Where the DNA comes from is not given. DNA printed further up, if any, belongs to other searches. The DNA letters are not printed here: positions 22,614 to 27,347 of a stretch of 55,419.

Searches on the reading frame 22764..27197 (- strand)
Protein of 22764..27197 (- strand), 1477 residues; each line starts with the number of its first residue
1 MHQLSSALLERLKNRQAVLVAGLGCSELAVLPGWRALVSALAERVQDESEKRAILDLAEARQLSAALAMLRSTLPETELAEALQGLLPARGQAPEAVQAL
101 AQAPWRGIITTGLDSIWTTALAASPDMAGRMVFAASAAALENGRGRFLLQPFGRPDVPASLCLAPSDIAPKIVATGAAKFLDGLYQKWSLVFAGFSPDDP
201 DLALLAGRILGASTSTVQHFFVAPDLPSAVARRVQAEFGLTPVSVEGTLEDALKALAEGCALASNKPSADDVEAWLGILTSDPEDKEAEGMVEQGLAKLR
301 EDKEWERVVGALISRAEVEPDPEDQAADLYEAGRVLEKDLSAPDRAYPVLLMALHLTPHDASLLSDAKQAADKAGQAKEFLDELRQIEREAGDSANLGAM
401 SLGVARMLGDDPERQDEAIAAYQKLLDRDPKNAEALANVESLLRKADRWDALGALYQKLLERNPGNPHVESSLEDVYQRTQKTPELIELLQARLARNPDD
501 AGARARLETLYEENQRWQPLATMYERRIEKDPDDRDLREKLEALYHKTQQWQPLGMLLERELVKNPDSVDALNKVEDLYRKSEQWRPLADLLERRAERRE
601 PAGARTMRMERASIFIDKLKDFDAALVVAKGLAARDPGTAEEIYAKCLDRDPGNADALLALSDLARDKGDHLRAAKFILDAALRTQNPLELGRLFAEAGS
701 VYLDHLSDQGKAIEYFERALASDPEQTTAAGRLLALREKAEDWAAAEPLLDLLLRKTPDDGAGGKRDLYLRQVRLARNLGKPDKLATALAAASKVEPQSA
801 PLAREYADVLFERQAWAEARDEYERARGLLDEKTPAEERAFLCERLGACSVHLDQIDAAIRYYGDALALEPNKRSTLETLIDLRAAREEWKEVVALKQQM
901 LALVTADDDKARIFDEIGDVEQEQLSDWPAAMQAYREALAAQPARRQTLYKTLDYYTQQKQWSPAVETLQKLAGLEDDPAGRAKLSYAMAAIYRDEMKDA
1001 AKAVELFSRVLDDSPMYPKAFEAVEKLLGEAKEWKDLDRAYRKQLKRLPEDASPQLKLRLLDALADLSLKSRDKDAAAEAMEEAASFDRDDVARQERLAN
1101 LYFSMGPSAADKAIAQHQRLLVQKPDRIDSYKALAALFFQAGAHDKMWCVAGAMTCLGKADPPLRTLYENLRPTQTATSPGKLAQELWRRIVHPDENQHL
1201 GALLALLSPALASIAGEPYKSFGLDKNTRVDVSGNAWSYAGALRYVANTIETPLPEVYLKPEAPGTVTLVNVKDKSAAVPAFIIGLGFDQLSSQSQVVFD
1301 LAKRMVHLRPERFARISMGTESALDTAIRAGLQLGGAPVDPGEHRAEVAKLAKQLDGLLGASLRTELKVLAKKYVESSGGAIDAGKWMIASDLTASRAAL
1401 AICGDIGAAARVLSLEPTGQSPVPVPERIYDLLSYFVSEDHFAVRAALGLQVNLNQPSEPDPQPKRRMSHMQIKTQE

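Call 11: search_protein_families(library=pfam, proteins=[window:22764-27197:-], max_evalue=0.001)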
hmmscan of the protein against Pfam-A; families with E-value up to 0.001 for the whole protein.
window:22764-27197:- (1477 aa): 12 families
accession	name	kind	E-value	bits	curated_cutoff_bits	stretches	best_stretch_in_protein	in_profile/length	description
PF14559.12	TPR_19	-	7.6e-11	42.6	25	2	632-687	2-57/68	Tetratricopeptide repeat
PF13428.12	TPR_14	-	4e-09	36.7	23.5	0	632-663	12-43/44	Tetratricopeptide repeat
PF13181.12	TPR_8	-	1e-08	35.1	25.7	0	698-725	7-33/34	Tetratricopeptide repeat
PF13424.12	TPR_12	-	2.2e-08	34.6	30.1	0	802-869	5-74/77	Tetratricopeptide repeat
PF25064.1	ARM_TT21_5th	-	1.4e-07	32.2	27.8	0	415-452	17-54/117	TT21 fifth ARM repeats domain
PF13431.12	TPR_17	-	2.7e-07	30.8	24.4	0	644-674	2-32/34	Tetratricopeptide repeat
PF07719.23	TPR_2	-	5e-07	29.8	27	0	840-872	1-33/34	Tetratricopeptide repeat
PF23914.1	TPR_CcmH_CycH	-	2.1e-06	28.1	42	0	1031-1143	29-136/158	Cytochrome c-type biogenesis protein H TPR domain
PF13289.12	SIR2_2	-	4.8e-06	27.2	24.5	1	107-242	2-140/141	SIR2-like domain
PF00515.34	TPR_1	-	5.7e-06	26.4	27.8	0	845-872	6-33/34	Tetratricopeptide repeat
PF13176.12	TPR_7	-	6.7e-05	23.1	27.9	0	505-535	3-35/36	Tetratricopeptide repeat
PF13432.12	TPR_16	-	0.00087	20.1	32.7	0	632-683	8-60/65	Tetratricopeptide repeat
